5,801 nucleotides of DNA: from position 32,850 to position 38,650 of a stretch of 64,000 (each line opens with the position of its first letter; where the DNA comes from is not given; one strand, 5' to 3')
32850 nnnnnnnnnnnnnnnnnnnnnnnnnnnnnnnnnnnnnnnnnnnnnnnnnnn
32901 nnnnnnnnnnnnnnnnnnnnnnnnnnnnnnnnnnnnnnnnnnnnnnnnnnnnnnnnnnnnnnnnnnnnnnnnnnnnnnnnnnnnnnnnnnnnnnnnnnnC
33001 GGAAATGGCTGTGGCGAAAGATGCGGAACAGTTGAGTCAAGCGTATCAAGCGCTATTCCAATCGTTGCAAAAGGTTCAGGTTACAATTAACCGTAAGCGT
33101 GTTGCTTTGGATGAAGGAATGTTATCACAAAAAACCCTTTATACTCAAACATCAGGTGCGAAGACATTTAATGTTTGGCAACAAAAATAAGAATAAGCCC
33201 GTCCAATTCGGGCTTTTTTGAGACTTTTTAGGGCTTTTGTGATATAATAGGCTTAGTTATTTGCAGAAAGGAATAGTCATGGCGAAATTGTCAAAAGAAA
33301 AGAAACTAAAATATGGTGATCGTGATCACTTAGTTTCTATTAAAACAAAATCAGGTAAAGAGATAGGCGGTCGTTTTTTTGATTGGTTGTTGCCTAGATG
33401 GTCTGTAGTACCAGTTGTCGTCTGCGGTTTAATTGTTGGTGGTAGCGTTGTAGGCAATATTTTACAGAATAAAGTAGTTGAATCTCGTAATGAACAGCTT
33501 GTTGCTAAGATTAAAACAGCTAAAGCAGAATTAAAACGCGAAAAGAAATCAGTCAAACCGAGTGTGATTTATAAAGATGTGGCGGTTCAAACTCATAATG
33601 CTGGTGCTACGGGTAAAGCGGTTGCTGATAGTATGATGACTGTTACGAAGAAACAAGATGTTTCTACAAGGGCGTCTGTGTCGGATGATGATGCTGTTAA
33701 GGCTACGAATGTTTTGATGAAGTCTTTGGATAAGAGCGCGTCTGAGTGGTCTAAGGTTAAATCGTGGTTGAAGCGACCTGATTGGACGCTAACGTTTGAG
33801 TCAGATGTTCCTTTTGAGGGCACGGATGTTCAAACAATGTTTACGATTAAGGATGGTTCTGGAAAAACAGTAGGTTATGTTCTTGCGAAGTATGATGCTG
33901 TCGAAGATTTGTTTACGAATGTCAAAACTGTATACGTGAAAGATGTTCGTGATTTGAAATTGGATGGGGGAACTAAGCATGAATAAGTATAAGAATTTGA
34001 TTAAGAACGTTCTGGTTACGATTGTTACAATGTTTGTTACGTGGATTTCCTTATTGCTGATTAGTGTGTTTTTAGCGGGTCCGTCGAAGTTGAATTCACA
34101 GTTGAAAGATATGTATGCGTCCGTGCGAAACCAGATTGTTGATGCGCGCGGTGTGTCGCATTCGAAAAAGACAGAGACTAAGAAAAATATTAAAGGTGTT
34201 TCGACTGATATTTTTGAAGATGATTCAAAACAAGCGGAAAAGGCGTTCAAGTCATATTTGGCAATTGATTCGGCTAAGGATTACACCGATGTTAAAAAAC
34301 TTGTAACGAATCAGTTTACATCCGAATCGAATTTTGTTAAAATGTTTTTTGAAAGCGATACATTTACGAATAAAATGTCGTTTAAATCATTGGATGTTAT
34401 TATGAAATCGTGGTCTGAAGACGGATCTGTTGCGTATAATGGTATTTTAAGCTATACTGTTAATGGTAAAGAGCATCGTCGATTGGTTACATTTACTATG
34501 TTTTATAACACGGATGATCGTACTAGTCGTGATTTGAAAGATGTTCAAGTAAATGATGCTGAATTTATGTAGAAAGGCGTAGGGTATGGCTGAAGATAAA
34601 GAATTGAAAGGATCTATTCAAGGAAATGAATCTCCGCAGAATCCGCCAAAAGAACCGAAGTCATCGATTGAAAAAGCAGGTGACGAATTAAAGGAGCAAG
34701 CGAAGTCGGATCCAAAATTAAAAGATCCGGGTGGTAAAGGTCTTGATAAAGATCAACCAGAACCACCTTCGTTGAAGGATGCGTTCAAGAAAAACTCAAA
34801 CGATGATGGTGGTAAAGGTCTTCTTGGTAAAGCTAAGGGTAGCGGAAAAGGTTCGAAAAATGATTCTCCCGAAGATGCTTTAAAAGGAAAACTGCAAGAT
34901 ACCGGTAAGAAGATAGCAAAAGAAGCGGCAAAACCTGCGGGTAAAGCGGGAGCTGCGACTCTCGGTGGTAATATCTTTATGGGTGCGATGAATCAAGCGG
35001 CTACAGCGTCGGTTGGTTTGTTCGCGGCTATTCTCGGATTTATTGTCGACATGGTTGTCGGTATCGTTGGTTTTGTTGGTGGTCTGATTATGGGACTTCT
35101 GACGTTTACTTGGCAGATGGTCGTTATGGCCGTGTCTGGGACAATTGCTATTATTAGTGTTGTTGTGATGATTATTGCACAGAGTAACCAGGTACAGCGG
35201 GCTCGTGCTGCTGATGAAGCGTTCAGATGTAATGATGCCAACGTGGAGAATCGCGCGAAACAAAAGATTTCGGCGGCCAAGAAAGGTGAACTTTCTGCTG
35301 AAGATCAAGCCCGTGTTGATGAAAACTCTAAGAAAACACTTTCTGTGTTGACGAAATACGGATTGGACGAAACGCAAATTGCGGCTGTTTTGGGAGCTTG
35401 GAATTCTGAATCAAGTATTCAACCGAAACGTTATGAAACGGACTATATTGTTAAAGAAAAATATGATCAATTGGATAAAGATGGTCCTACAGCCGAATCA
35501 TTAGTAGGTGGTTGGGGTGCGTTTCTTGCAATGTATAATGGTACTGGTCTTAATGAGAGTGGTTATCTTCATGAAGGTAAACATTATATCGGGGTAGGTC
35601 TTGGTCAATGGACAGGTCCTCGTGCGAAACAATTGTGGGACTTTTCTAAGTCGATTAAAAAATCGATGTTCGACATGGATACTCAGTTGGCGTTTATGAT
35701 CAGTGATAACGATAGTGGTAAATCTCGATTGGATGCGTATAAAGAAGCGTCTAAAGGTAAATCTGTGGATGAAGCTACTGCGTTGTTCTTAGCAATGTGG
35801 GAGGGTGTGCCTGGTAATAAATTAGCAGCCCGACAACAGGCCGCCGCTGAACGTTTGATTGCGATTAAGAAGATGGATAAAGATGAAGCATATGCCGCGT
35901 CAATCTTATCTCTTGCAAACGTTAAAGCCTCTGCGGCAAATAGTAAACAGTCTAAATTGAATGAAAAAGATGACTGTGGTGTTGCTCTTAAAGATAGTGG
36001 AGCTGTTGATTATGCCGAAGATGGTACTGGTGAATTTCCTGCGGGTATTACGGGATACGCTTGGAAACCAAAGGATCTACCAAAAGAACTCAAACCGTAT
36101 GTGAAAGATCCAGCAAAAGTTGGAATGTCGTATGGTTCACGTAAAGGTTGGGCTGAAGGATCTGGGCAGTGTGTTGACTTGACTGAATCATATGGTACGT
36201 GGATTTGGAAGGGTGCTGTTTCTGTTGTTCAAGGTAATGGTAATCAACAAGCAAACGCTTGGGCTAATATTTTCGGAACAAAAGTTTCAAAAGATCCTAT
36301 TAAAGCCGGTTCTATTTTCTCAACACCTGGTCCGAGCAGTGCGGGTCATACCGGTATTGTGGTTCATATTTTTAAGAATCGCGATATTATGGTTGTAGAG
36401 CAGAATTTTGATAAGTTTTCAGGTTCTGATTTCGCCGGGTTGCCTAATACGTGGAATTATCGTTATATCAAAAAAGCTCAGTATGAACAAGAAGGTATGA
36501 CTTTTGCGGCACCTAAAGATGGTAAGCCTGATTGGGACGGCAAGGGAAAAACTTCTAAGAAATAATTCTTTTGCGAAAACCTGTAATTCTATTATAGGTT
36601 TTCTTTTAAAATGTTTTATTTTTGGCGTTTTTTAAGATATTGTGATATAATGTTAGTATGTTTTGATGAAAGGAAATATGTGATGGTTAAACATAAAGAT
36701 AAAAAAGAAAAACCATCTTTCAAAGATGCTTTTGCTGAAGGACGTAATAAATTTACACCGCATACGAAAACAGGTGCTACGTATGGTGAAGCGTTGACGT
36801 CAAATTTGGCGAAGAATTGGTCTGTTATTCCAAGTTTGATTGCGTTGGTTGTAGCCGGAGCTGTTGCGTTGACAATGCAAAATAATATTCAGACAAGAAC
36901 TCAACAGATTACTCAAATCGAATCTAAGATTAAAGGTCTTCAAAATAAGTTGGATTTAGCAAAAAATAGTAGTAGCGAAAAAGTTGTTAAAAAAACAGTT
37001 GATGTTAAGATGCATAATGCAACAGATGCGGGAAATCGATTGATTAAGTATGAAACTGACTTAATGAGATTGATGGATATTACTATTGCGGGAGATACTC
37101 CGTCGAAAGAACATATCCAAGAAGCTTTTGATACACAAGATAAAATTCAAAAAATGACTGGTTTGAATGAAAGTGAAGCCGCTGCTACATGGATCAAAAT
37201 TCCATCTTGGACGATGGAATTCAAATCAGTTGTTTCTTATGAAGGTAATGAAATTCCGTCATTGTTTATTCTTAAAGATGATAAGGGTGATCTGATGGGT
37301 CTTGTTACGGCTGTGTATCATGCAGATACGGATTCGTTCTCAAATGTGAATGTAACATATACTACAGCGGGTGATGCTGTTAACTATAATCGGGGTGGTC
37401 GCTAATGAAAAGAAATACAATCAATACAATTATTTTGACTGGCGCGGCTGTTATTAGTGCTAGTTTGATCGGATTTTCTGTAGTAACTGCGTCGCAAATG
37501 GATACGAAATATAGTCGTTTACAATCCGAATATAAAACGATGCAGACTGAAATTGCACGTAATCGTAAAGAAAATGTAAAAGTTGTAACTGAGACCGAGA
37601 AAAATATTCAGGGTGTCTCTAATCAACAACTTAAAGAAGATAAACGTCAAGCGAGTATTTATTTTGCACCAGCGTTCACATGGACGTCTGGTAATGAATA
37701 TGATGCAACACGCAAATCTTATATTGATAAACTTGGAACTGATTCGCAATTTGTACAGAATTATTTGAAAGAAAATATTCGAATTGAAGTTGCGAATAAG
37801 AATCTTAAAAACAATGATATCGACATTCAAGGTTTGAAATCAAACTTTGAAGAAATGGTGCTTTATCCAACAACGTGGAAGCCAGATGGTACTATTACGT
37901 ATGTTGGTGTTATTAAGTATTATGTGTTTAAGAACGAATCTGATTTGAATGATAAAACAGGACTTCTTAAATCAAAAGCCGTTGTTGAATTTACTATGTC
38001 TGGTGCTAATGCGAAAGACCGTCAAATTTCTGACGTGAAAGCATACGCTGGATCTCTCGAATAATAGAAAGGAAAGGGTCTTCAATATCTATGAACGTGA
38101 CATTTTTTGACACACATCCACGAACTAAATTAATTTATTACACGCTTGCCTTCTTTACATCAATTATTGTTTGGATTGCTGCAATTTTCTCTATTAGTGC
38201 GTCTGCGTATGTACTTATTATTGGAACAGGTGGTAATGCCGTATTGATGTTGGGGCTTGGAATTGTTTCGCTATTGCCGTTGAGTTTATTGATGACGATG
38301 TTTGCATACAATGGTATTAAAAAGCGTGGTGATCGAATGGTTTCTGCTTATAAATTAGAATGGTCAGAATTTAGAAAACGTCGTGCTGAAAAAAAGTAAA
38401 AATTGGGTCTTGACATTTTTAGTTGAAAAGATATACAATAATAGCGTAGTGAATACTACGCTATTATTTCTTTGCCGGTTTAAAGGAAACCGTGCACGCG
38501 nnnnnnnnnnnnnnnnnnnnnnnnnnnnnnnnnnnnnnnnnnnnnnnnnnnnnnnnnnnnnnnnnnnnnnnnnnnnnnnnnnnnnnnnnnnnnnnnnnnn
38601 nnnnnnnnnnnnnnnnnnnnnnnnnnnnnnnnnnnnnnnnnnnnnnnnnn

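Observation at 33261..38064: Two pairs of paralogous membrane-anchored proteins (A-B and A'-B') symmetrically flanking the peptidoglycan hydrolase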

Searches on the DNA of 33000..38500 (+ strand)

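Call 11: search_dna_similar(query=window:33000-38500:+, collection=plasmids, mode=near, max_rows=25)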
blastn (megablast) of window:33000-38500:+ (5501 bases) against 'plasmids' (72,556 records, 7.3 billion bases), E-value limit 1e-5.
No match.

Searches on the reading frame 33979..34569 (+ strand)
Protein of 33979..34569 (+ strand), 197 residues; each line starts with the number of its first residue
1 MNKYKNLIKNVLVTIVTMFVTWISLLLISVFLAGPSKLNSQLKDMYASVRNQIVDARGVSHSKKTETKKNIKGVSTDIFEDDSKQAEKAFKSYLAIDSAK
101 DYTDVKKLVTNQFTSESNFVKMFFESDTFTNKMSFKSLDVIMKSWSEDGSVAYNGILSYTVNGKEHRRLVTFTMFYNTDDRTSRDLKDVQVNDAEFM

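Call 8: search_protein_families(library=pfam, proteins=[window:33979-34569:+], max_evalue=1)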
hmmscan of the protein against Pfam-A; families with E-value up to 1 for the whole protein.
window:33979-34569:+ (197 aa): 3 families
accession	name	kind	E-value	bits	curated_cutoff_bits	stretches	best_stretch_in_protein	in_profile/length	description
PF05502.18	Dynactin_p62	-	0.067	12.4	25.3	1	28-147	101-220/477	Dynactin p62 family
PF14966.11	DNA_repr_REX1B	-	0.078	14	24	1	84-121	18-55/94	DNA repair REX1-B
PF07219.19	HemY_N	-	0.16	12.5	31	0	10-90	19-82/107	HemY protein N-terminus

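Call 17: find_homologous_proteins(query=A2, max_evalue=0.001)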
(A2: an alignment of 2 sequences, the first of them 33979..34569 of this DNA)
Query A2 (2 sequences) (197 aa, profile of the alignment): 50 proteins with E <= 0.001 among 1378 candidates.
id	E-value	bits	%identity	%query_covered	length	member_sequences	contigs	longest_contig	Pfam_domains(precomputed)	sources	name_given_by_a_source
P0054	1.3e-118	413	25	91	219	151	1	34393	-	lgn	-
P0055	3.1e-117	408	25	91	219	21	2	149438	-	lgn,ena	-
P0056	1.3e-104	367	23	91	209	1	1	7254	-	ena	-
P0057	4.5e-103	362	25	91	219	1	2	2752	-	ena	-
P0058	3.1e-102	359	25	91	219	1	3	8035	-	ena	-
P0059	5.2e-102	358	25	87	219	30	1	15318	-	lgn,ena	-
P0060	1.2e-92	328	98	100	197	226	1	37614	-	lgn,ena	-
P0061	1.5e-89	318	93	100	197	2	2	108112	-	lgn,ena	-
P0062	4.5e-84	300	94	100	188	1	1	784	-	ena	-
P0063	6.6e-84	299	24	78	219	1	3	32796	-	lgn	-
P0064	3.6e-83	297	24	78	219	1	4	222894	-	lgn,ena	-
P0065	4.5e-83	296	24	78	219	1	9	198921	-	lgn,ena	-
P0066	5.3e-83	296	24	80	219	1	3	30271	-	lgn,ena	-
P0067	5.6e-83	296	24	80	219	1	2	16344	-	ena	-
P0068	5.7e-83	296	24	78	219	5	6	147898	-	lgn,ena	-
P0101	4.8e-59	218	66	99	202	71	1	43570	-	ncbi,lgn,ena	-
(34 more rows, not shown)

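Call 19: search_protein_families(library=ncbifam, proteins=[window:33979-34569:+], max_evalue=0.1)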
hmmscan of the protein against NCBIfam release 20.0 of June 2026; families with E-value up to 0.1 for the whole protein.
window:33979-34569:+ (197 aa): 3 families
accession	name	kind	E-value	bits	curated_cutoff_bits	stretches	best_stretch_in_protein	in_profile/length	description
NF038347.1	FtsX_Gpos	exception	0.0021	17.5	225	1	4-76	12-87/296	permease-like cell division protein FtsX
TIGR00439.2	FtsX_Gneg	equivalog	0.039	13.1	255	1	4-74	9-79/292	permease-like cell division protein FtsX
NF038346.1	FtsX_actino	exception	0.096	12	250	0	5-111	10-119/308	permease-like cell division protein FtsX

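Call 22: find_encoding_contigs(protein=P0101, flank=10000, max_places=4)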
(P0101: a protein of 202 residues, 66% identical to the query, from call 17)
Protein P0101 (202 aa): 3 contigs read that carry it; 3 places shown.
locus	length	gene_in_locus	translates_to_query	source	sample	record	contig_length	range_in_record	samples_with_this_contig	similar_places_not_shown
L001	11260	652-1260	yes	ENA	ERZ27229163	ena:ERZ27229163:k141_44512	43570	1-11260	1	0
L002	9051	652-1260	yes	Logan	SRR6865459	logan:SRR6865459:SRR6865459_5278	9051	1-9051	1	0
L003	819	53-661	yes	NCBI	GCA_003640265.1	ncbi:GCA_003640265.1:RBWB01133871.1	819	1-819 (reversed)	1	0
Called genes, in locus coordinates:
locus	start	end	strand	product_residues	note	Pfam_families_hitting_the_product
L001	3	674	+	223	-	?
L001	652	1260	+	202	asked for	-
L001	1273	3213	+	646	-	PF18013:Phage_lysozyme2, PF05257:CHAP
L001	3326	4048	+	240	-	-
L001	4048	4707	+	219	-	-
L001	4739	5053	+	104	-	-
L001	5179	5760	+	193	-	-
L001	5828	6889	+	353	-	-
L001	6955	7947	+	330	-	-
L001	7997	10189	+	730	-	PF18555:MobL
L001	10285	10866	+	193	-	-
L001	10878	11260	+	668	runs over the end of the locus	PF13191:AAA_16 (weak), PF20703:nSTAND1 (weak), PF00004:AAA, PF13173:AAA_14 (weak), PF13401:AAA_22, PF07724:AAA_2, PF00004:AAA, PF07728:AAA_5, +11 more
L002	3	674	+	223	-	?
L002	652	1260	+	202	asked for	-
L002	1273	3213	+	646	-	PF18013:Phage_lysozyme2, PF05257:CHAP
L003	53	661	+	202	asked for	-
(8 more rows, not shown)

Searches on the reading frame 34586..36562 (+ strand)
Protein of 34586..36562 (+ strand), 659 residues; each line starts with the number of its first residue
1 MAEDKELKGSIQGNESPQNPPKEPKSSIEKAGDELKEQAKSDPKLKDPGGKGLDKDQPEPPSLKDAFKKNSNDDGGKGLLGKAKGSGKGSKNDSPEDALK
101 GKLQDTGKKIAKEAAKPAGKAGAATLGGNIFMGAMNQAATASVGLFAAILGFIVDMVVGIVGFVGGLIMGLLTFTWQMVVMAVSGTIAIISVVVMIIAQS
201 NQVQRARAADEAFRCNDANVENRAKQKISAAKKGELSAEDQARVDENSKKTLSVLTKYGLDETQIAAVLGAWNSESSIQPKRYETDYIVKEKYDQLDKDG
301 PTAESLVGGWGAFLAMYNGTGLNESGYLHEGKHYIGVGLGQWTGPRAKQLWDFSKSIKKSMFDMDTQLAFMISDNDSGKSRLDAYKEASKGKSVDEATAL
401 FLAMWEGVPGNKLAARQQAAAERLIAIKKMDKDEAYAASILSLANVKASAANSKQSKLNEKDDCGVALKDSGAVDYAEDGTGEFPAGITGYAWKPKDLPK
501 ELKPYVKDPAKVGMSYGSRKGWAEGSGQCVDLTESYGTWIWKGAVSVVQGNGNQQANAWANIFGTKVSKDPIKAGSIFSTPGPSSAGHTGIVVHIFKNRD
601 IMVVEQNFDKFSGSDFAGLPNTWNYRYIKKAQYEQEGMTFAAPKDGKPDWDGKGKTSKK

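Call 8: search_protein_families(library=pfam, proteins=[window:34586-36562:+], max_evalue=1)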
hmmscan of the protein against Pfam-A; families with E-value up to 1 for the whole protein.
window:34586-36562:+ (659 aa): 4 families
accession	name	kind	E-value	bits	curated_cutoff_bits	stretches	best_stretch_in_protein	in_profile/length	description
PF18013.6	Phage_lysozyme2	-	2.5e-23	83.2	28.2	1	246-422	1-135/140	Phage tail lysozyme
PF05257.22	CHAP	-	4.7e-09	37.1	26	1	524-607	6-81/81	CHAP domain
PF20990.2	DUF2207_C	-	0.039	14.1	33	0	77-198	90-185/247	Predicted membrane protein (DUF2207) C-terminal domain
PF00335.26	Tetraspanin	-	0.11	12.6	32.1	1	135-225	38-113/225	Tetraspanin family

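Call 47: search_dna_similar(query=window:34586-36562:+, collection=plasmids, mode=protein, max_rows=25, max_evalue=1e-10)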
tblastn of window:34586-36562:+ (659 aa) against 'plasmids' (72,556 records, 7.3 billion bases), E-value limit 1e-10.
Records with a match: 27; places in all: 28; records where one place covers at least 80% of the query: 0.
Best place of each record, by identity: <60% 27.
By first word of the organism name: Ligilactobacillus 13; Enterococcus 7; Streptococcus 4; Carnobacterium 1; Gordonia 1; Lactococcus 1.
By predicted mobility (MOB-suite, as given by PLSDB): mobilizable 15; non-mobilizable 9; conjugative 3.
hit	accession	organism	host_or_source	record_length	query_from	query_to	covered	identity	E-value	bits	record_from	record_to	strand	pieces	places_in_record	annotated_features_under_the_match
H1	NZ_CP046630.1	Streptococcus equinus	Bos taurus coreanae,cell culture,Rumen ...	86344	479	641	25%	50.3%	3e-29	132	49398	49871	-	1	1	CHAP domain-containing protein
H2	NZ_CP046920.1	Streptococcus ruminicola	Bos taurus coreanae,cell culture,Rumen ...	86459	479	641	25%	50.3%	3e-29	132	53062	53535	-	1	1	CHAP domain-containing protein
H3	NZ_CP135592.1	Streptococcus sp. DTU_2020_1000888_1_SI_GRL_NUU_041A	Homo sapiens,expectorate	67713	479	641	25%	45.6%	6e-22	109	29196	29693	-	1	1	D-alanyl-D-alanine carboxypeptidase family protein | vanY gene in vanG cluster: vanY; glycopeptide resistance gene cluster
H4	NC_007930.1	Ligilactobacillus salivarius UCC118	-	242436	437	624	29%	37.1%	2e-12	79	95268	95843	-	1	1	phage tail tip lysozyme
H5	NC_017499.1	Ligilactobacillus salivarius CECT 5713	-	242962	437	624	29%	37.1%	2e-12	79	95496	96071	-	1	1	phage tail tip lysozyme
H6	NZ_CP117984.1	Ligilactobacillus salivarius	cell culture,raw chicken meat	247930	437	624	29%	36.5%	4e-12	78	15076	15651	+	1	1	phage tail tip lysozyme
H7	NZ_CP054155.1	Streptococcus salivarius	Homo sapiens,single culture,oral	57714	448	640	29%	34.1%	1e-13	82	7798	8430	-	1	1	phage tail tip lysozyme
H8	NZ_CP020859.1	Ligilactobacillus salivarius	piglet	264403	449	624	27%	37.3%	4e-12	77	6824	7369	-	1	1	phage tail tip lysozyme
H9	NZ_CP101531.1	Ligilactobacillus salivarius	Xinyang black-feather laying hens,mixed ...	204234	449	624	27%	37.3%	4e-12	77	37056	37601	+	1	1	phage tail tip lysozyme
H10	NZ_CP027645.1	Ligilactobacillus salivarius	hen,single cell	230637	449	624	27%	37.3%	4e-12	77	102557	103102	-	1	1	phage tail tip lysozyme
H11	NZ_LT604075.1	Ligilactobacillus salivarius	-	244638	449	624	27%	36.8%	2e-11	76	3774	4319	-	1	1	phage tail tip lysozyme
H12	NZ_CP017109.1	Ligilactobacillus salivarius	Gallus gallus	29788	449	624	27%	36.8%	4e-11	74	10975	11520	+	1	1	phage tail tip lysozyme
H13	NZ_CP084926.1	Ligilactobacillus salivarius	Homo sapiens,mixed culture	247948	449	624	27%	36.8%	4e-11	74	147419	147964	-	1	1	phage tail tip lysozyme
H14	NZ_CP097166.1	Ligilactobacillus salivarius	Homo sapiens,single cell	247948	449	624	27%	36.8%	4e-11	74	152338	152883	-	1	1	phage tail tip lysozyme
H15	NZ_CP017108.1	Ligilactobacillus salivarius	Gallus gallus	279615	449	624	27%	36.8%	4e-11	74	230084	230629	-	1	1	phage tail tip lysozyme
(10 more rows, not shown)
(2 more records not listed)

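Call 48: get_annotated_region(hit=H7, flank=9000)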
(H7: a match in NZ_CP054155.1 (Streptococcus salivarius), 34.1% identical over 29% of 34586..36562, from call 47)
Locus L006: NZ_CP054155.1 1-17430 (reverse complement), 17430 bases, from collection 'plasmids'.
description: Streptococcus salivarius strain DB-B5 plasmid pIKMIN-B502, complete sequence
organism: Streptococcus salivarius (NCBI taxid 1304)
taxonomy: Bacteria; Bacillota; Bacilli; Lactobacillales; Streptococcaceae; Streptococcus; Streptococcus salivarius
host: -; source: Homo sapiens,single culture,oral; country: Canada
typing (MOB-suite, as given by PLSDB): non-mobilizable
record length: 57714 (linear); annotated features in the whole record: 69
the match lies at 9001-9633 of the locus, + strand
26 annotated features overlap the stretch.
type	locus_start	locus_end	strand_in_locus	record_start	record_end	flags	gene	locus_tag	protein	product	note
CDS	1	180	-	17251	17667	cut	-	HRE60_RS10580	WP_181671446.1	helix-turn-helix transcriptional regulator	-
CDS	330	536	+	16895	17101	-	-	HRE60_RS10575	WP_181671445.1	hypothetical protein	-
CDS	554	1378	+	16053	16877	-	-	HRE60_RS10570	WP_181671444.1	hypothetical protein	-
CDS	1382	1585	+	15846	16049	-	-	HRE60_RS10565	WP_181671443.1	hypothetical protein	-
CDS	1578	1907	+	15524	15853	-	-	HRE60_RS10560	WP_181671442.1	hypothetical protein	-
CDS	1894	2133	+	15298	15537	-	-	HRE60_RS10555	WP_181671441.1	hypothetical protein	-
CDS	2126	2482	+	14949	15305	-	-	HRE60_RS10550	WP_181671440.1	hypothetical protein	-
CDS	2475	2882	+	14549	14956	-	-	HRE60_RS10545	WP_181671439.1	hypothetical protein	-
CDS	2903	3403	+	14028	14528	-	-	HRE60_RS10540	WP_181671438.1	hypothetical protein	-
CDS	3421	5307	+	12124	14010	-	-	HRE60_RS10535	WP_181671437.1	hypothetical protein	-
CDS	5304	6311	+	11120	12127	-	-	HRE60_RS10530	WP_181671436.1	hypothetical protein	-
CDS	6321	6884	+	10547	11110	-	-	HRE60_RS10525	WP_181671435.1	hypothetical protein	-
CDS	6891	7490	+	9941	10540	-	-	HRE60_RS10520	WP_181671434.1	hypothetical protein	-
CDS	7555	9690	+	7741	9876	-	-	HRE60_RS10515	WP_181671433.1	phage tail tip lysozyme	-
CDS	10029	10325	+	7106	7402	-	-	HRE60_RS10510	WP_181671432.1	hypothetical protein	-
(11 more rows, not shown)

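Call 49: get_annotated_region(hit=H4, flank=9000)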
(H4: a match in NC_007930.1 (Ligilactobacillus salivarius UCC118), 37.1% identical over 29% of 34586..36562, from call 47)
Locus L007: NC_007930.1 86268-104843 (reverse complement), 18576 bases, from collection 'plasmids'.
description: Ligilactobacillus salivarius UCC118 plasmid pMP118, complete sequence
organism: Ligilactobacillus salivarius UCC118 (NCBI taxid 362948)
taxonomy: Bacteria; Bacillota; Bacilli; Lactobacillales; Lactobacillaceae; Ligilactobacillus; Ligilactobacillus salivarius; Ligilactobacillus salivarius UCC118
host: -; source: -; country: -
typing (MOB-suite, as given by PLSDB): mobilizable; replicon rep_cluster_1685; relaxase MOBP
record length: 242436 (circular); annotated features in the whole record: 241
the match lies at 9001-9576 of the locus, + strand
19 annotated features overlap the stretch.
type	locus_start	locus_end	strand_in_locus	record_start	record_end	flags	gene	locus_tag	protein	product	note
CDS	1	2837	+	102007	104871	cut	-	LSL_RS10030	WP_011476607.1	VirD4-like conjugal transfer protein, CD1115 family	-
CDS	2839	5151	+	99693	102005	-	-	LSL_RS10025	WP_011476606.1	pLS20_p028 family conjugation system transmembrane protein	-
CDS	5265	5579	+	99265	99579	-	-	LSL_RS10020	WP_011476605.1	DUF5592 family protein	-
CDS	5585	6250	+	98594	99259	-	-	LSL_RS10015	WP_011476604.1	hypothetical protein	-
CDS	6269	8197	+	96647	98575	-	-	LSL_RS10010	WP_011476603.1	conjugal transfer protein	-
CDS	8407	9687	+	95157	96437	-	-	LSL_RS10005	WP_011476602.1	phage tail tip lysozyme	-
CDS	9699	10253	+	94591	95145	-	-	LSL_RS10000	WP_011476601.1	hypothetical protein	-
CDS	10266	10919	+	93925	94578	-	-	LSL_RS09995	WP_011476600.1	hypothetical protein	-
CDS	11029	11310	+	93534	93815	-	-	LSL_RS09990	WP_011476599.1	hypothetical protein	-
CDS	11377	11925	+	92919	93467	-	-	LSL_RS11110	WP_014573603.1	N-terminal phage integrase SAM-like domain-containing protein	-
CDS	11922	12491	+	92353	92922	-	-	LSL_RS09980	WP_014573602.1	site-specific integrase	GO:0015074 - DNA integration [Evidence IEA]; GO:0006310 - DNA recombination [Evidence IEA]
CDS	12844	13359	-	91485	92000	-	-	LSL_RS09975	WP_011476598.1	hypothetical protein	-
CDS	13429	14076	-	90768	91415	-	rpe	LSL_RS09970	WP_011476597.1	ribulose-phosphate 3-epimerase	GO:0006098 - pentose-phosphate shunt [Evidence IEA]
CDS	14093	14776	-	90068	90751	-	rpiA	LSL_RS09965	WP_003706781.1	ribose-5-phosphate isomerase RpiA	GO:0009052 - pentose-phosphate shunt, non-oxidative branch [Evidence IEA]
CDS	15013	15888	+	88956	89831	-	-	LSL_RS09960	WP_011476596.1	ABC transporter ATP-binding protein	-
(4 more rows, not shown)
